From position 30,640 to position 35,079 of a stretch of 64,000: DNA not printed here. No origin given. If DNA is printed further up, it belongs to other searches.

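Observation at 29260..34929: Plus-strand three-gene block: HEPN-like protein, ART-like protein, then an Avs-like STAND NTPase with Mrr-type N-terminus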

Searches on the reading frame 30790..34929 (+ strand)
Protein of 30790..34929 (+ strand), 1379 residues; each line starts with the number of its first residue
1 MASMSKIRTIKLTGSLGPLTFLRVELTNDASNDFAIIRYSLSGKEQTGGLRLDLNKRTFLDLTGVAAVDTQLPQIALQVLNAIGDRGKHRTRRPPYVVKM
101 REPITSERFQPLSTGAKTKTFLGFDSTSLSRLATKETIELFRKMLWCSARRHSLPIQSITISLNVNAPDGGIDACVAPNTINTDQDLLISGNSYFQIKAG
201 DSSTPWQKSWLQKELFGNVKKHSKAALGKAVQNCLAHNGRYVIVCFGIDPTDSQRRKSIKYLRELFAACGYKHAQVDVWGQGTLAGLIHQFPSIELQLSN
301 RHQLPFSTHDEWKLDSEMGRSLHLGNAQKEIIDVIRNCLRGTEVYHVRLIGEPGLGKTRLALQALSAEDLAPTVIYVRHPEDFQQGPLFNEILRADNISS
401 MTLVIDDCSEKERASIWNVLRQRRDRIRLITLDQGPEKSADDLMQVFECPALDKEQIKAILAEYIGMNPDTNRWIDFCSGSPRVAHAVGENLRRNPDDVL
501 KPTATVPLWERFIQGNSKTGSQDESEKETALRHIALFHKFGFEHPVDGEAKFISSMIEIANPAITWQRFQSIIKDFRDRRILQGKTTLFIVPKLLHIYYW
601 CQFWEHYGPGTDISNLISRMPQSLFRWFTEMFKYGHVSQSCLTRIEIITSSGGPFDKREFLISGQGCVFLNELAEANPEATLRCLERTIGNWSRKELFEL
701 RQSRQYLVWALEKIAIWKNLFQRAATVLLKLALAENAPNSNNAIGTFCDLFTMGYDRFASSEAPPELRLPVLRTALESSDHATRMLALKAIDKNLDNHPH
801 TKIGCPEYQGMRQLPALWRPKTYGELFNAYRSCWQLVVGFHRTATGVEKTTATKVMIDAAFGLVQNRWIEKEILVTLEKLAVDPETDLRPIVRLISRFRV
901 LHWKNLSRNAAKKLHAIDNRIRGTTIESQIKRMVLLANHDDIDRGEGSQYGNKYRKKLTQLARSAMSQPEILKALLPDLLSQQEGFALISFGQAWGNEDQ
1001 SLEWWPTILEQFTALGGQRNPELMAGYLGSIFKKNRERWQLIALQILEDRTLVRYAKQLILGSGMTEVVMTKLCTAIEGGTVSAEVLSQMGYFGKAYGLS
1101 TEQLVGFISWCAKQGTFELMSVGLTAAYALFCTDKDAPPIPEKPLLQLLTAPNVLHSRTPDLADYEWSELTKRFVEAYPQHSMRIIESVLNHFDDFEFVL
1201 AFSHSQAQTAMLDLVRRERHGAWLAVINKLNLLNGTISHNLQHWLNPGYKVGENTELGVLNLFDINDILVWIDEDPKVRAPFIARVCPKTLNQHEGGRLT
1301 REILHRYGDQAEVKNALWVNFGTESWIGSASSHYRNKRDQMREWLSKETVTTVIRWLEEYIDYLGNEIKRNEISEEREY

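Call 6: search_protein_families(library=pfam, proteins=[window:30790-34929:+], max_evalue=1)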
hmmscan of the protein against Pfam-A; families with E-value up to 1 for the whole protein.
window:30790-34929:+ (1379 aa): 3 families
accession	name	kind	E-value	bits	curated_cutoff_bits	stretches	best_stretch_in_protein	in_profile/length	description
PF13401.12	AAA_22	-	0.00038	21.2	27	1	349-433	10-91/130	AAA domain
PF05496.18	RuvB_N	-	0.086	13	27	1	339-362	28-51/159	Holliday junction DNA helicase RuvB P-loop domain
PF00931.28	NB-ARC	-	0.18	11.4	23.5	1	332-424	5-101/248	NB-ARC domain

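Call 7: search_protein_families(library=padloc, proteins=[window:30790-34929:+], max_evalue=1)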
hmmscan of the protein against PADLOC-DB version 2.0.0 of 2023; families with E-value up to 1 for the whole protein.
window:30790-34929:+ (1379 aa): 2 families
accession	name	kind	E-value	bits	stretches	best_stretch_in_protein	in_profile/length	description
PDLC03991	PD-Lambda-4_A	-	4.3e-28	95.5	1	127-1090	9-989/1283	-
PDLC03990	PD-Lambda-4_A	-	1.3e-06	24.7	1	669-874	217-419/943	-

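Call 8: search_protein_families(library=ncbifam, proteins=[window:30790-34929:+], max_evalue=1)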
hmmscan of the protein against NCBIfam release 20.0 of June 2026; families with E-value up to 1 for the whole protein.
window:30790-34929:+ (1379 aa): 1 family
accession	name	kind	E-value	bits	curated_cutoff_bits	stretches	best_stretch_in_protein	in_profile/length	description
TIGR03420.1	DnaA_homol_Hda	equivalog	0.048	13.2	194.8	1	326-417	20-108/226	DnaA regulatory inactivator Hda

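Call 52: search_solved_structures(query=window:30790-34929:+, max_evalue=1)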
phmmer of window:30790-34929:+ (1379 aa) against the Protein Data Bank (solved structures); distinct sequences matched with E-value up to 1: 1.
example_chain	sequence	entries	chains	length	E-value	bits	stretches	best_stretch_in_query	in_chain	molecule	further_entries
8jbd_A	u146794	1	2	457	0.11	13.1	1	295-340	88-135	Adenylosuccinate lyase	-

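Call 70: search_dna_similar(query=window:31165-34929:+, collection=plasmids, mode=protein, max_rows=25, max_evalue=0.001)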
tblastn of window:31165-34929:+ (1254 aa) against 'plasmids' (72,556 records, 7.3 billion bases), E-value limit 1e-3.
Records with a match: 33; places in all: 34; records where one place covers at least 80% of the query: 7.
Best place of each record, by identity: <60% 33.
By first word of the organism name: Rhizobium 4; Enterobacter 3; Leptospira 3; Pseudanabaena 2; Haloarcula 2; Vibrio 2; Burkholderia 2; Xanthomonas 2; Halorubrum 1; Haloglomus 1; and 11 more.
By predicted mobility (MOB-suite, as given by PLSDB): non-mobilizable 17; conjugative 13; mobilizable 3.
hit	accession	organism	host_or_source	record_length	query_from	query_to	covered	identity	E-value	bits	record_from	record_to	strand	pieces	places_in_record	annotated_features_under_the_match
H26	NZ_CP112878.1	Pseudanabaena galeata CCNP1313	-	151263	1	1252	100%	31.2%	0e+0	632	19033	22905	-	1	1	hypothetical protein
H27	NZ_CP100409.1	Haloarcula marina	cell culture,sediment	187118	4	1252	100%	26.4%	5e-103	403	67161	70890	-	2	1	hypothetical protein | ATP-binding protein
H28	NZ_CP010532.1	Haloarcula sp. CBA1115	monoisolate,Solar salt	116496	3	1251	100%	25.9%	7e-95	344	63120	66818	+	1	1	ATP-binding protein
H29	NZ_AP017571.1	Halorubrum trapanicum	-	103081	4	1236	98%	23.6%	3e-58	229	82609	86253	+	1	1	hypothetical protein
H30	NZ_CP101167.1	Haloglomus halophilum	cell culture,salt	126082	4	1236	98%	23.3%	2e-57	227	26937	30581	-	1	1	hypothetical protein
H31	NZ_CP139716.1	Thalassobaculum sp. OXR-137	Bacterial Culture,hydrothermal vent ...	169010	34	1253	97%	23.1%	3e-45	187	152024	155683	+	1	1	hypothetical protein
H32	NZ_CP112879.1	Pseudanabaena galeata CCNP1313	-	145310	1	1251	100%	21.9%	2e-54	217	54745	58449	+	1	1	hypothetical protein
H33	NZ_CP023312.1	Vibrio anguillarum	Dicentrarchus labrax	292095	42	938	72%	22.8%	5e-17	95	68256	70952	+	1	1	hypothetical protein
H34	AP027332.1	Sphingobium sp. TomTYG65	-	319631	15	962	76%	21.5%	1e-20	107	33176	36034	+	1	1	hypothetical protein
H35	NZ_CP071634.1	Rhizobium sp. NZLR1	lentil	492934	33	983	76%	20.3%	2e-13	83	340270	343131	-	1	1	hypothetical protein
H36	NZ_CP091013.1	Burkholderia cenocepacia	-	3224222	20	909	71%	21.4%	6e-12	78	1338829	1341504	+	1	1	none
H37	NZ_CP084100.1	Cyanobacterium sp. Dongsha4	-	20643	14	752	59%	23.6%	3e-24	119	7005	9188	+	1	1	hypothetical protein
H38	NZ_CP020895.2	Legionella longbeachae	Homo sapiens,Respiratory sample - sputum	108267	488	1253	61%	21.5%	2e-7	64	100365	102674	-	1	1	hypothetical protein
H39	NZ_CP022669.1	Rhizobium leguminosarum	single cell,root nodules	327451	7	736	58%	22.3%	1e-22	113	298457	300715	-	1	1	hypothetical protein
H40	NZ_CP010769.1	Phaeobacter piscinae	cell culture,fish larvae aquaculture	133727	31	838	64%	19.9%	5e-7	62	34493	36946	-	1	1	hypothetical protein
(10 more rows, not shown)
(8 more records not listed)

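Call 71: get_annotated_region(hit=H26, flank=4000)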
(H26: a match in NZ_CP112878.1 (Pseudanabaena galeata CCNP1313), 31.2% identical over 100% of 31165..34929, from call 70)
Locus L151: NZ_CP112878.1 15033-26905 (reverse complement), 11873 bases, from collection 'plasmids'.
description: Pseudanabaena galeata CCNP1313 plasmid pPg_04, complete sequence
organism: Pseudanabaena galeata CCNP1313 (NCBI taxid 2602720)
taxonomy: Bacteria; Cyanobacteriota; Cyanophyceae; Pseudanabaenales; Pseudanabaenaceae; Pseudanabaena; Pseudanabaena galeata; Pseudanabaena galeata CCNP1313
host: -; source: -; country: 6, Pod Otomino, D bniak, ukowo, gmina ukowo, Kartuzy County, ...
typing (MOB-suite, as given by PLSDB): mobilizable; relaxase MOBP
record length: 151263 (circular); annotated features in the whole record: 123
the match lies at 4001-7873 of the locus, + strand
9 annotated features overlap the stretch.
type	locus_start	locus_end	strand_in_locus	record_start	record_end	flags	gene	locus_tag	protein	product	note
CDS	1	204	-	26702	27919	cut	-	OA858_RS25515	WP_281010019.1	AAA family ATPase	-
CDS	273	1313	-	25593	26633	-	-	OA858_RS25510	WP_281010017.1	DUF6744 family protein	-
CDS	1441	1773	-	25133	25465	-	-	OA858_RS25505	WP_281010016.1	hypothetical protein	-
CDS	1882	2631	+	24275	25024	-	-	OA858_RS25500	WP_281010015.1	IS1 family transposase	-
CDS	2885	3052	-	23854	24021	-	-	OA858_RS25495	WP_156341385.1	hypothetical protein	-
CDS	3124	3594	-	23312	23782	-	-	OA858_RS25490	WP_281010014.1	hypothetical protein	-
CDS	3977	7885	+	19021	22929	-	-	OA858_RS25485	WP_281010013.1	hypothetical protein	-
CDS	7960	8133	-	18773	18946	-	-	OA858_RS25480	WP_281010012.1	Fic/DOC family N-terminal domain-containing protein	-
CDS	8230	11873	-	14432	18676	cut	-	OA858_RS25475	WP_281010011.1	DEAD/DEAH box helicase family protein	-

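Call 73: get_annotated_region(hit=H28, flank=4000)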
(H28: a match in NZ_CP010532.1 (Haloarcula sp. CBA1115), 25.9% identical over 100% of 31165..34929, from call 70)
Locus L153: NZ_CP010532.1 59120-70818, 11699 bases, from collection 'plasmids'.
description: Haloarcula sp. CBA1115 plasmid unnamed3, complete sequence
organism: Haloarcula sp. CBA1115 (NCBI taxid 1592728)
taxonomy: Archaea; Euryarchaeota; Halobacteria; Halobacteriales; Haloarculaceae; Haloarcula; Haloarcula sp. CBA1115
host: -; source: monoisolate,Solar salt; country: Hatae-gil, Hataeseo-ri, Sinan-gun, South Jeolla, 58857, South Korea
typing (MOB-suite, as given by PLSDB): non-mobilizable; mating-pair formation MPF_T
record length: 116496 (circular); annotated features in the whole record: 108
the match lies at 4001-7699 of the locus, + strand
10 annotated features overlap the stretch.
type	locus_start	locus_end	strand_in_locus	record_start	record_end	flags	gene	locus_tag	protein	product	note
CDS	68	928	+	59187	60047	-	-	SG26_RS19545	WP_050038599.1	hypothetical protein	-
CDS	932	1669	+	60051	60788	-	-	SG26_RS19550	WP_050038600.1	hypothetical protein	-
CDS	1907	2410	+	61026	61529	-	-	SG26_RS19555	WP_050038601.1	hypothetical protein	-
CDS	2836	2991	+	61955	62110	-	-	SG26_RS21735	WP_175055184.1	hypothetical protein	-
CDS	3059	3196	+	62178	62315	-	-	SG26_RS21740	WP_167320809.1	hypothetical protein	-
CDS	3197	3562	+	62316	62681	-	-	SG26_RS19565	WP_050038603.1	hypothetical protein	-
CDS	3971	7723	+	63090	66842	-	-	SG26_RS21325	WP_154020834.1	ATP-binding protein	-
CDS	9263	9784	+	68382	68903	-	-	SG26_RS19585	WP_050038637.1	hypothetical protein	-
CDS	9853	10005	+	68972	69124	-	-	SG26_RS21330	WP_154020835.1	hypothetical protein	-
CDS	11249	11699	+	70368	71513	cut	-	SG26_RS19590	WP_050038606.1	SOSS complex subunit B family protein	GO:0006281 - DNA repair [Evidence IEA]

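Call 78: search_protein_families(library=padloc, proteins=[L151:3977-7885:+], max_evalue=0.001)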
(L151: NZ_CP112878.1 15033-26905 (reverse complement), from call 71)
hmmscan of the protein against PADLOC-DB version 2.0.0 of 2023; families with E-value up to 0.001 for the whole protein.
L151:3977-7885:+ (1302 aa): 2 families
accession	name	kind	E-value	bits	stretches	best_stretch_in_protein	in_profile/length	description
PDLC03991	PD-Lambda-4_A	-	4e-23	79.1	1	237-1294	224-1272/1283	-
PDLC03990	PD-Lambda-4_A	-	2.7e-09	33.7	1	602-780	252-426/943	-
